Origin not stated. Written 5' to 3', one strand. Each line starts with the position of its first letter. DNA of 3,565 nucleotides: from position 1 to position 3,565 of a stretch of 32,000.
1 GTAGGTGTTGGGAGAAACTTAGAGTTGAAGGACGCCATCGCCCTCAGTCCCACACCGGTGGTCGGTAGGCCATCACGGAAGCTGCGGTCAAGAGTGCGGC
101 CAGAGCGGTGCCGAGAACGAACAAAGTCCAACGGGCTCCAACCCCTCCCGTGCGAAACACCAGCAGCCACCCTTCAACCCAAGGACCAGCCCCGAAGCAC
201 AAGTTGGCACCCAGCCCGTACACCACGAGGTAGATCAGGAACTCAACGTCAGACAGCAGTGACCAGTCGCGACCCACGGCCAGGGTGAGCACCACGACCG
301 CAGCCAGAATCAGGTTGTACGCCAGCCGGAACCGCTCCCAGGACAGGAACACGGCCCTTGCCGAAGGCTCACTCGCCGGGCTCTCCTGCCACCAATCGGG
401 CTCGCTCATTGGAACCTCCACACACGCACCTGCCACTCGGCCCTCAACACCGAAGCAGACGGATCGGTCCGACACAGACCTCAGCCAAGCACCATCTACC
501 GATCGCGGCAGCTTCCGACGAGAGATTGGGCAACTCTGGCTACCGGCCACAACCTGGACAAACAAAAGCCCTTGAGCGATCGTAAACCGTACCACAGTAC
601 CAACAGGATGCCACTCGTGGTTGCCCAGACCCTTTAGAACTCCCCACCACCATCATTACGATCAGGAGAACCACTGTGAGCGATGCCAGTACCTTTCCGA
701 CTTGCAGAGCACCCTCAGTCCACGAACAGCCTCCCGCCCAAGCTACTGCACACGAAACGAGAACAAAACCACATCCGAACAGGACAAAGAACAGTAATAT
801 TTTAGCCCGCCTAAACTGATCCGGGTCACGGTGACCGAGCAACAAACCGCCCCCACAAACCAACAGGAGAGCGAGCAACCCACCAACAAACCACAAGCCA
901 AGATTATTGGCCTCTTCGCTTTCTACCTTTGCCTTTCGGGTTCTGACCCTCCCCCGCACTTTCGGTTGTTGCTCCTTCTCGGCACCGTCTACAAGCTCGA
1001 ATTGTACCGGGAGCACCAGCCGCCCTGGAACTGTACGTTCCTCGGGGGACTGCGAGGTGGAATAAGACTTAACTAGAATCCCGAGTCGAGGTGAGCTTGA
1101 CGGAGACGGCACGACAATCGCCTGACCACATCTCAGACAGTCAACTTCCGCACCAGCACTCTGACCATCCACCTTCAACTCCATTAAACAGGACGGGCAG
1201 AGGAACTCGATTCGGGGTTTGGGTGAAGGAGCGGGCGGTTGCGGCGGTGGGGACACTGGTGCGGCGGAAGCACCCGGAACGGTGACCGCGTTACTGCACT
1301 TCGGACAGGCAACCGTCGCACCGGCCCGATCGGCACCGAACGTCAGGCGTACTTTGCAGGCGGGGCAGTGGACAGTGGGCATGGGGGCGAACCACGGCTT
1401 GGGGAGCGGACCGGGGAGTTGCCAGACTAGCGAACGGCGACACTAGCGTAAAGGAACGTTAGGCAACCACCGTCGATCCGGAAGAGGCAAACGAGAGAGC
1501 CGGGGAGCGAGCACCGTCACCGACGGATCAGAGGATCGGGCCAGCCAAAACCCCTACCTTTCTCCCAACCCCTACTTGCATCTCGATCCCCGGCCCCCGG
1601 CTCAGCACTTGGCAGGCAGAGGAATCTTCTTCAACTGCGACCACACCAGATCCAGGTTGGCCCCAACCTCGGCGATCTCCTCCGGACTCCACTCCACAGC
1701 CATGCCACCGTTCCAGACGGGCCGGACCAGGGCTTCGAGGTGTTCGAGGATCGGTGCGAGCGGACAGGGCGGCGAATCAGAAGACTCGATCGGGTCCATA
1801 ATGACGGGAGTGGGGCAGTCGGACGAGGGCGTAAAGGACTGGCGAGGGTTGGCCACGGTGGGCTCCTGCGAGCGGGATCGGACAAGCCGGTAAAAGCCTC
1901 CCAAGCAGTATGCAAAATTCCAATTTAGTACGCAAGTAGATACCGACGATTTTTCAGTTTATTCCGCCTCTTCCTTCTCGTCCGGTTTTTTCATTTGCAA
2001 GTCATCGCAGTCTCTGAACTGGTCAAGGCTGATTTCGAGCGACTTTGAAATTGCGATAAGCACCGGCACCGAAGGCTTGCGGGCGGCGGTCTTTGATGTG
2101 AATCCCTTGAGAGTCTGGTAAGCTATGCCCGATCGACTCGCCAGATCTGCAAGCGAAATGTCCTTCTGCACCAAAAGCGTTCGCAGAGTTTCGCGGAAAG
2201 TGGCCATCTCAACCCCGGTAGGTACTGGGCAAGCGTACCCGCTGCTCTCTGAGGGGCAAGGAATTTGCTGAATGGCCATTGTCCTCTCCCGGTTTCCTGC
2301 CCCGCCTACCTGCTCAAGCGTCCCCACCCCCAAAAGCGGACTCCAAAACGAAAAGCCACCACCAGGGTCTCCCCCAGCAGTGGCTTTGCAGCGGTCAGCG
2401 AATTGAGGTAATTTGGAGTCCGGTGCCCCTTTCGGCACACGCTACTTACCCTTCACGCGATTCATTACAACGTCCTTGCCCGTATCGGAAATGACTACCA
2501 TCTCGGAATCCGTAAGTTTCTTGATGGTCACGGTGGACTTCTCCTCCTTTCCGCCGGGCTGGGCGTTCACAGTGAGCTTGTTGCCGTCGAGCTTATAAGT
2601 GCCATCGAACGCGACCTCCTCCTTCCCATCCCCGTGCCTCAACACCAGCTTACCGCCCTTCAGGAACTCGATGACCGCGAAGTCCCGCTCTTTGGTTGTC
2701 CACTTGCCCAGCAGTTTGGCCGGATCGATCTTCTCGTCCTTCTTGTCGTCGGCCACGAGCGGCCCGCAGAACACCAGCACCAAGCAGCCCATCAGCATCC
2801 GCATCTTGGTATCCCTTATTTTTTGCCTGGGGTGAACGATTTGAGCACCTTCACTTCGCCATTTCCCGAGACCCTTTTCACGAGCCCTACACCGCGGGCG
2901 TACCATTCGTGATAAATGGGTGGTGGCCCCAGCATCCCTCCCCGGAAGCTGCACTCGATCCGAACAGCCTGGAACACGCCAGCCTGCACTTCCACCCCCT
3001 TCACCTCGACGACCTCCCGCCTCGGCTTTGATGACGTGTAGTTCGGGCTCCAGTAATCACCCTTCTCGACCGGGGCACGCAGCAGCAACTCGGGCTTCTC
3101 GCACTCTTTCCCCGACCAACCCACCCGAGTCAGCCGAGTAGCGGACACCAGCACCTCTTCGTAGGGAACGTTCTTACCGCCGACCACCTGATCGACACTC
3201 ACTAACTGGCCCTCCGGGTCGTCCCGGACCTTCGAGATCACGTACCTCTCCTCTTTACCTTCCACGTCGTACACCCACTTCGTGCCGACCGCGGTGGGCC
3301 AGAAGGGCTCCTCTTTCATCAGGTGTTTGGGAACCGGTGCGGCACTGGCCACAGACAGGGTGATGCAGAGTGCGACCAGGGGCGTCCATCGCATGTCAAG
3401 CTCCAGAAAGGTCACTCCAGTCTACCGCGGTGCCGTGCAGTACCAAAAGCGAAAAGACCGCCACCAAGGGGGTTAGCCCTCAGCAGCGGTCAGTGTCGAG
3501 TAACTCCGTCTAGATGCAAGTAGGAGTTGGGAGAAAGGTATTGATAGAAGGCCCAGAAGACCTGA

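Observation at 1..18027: Nine copies of an island-specific ~36-nt element marking every gene-block boundary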

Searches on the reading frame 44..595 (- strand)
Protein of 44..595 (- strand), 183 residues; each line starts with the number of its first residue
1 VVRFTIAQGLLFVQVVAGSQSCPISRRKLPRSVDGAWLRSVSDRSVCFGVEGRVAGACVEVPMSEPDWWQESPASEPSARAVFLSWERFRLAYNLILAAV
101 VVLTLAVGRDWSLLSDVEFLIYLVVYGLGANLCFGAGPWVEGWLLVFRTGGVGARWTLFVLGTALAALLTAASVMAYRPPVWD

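Call 10: search_protein_families(library=pfam, proteins=[window:44-595:-], max_evalue=0.01)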
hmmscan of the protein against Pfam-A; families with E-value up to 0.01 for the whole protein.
window:44-595:- (183 aa): 0 families

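Call 13: search_protein_families(library=phrogs, proteins=[window:44-595:-], max_evalue=0.01)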
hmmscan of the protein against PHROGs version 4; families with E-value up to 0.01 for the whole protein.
window:44-595:- (183 aa): 0 families

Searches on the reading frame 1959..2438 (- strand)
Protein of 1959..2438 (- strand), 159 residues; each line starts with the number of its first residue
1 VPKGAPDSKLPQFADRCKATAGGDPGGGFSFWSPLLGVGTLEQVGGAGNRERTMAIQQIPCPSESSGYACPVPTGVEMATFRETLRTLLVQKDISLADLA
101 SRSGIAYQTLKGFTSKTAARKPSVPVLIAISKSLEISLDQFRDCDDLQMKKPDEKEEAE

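Call 10: search_protein_families(library=pfam, proteins=[window:1959-2438:-], max_evalue=0.01)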
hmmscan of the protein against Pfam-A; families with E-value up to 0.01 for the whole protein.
window:1959-2438:- (159 aa): 2 families
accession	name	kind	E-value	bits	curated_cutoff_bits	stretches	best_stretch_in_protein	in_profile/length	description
PF01381.28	HTH_3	-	2.9e-06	27.6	23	1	85-141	1-55/55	Helix-turn-helix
PF13443.12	HTH_26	-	3.7e-06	27.5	22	1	85-141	2-57/63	Cro/C1-type HTH DNA-binding domain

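Call 13: search_protein_families(library=phrogs, proteins=[window:1959-2438:-], max_evalue=0.01)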
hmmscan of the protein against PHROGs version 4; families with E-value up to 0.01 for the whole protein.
window:1959-2438:- (159 aa): 3 families
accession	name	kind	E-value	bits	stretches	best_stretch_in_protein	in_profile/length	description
phrog_8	-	transcription regulation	3e-05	24.7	1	77-139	73-133/346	transcriptional regulator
phrog_3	-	transcription regulation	0.00036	21.4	1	76-154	84-158/430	transcriptional repressor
phrog_3037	-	transcription regulation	0.0064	17.3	1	89-139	26-72/189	transcriptional repressor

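Call 32: search_protein_families(library=ncbifam, proteins=[window:1959-2438:-], max_evalue=0.01)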
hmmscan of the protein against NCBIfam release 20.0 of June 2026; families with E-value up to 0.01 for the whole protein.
window:1959-2438:- (159 aa): 3 families
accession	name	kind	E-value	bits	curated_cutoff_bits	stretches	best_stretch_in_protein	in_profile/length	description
NF041951.1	phage_RstR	subfamily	0.00021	21.5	80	1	80-142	2-62/108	RstR family transcriptional repressor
NF010465.0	PRK13890.1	equivalog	0.00059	19.9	96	1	82-150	8-73/121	conjugal transfer protein TrbA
NF046032.1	TransRegSlrRBacil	equivalog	0.0043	17.1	250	1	90-157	11-77/149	HTH-type transcriptional regulator SlrR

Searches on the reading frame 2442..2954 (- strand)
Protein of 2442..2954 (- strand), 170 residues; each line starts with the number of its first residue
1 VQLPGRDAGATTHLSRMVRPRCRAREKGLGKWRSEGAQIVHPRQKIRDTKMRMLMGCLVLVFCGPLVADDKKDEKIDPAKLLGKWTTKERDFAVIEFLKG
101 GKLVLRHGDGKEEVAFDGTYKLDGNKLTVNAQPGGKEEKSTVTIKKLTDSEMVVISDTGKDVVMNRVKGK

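Call 10: search_protein_families(library=pfam, proteins=[window:2442-2954:-], max_evalue=0.01)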
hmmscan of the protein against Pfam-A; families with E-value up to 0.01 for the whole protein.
window:2442-2954:- (170 aa): 1 family
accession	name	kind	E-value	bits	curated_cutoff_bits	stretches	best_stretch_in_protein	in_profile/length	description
PF13648.12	Lipocalin_4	-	0.00015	23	22.4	1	111-154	49-89/89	Lipocalin-like domain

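Call 13: search_protein_families(library=phrogs, proteins=[window:2442-2954:-], max_evalue=0.01)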
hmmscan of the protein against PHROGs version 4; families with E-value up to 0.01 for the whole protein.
window:2442-2954:- (170 aa): 0 families

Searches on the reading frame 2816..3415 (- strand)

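Call 10: search_protein_families(library=pfam, proteins=[window:2816-3415:-], max_evalue=0.01)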
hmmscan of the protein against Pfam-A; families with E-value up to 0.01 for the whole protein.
window:2816-3415:- (199 aa): 1 family
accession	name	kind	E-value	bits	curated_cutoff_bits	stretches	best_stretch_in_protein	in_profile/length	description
PF21347.3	DUF3108_like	-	4e-05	24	27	1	133-181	134-184/199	DUF3108-like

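Call 13: search_protein_families(library=phrogs, proteins=[window:2816-3415:-], max_evalue=0.01)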
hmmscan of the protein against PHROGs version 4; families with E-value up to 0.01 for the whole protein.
window:2816-3415:- (199 aa): 0 families
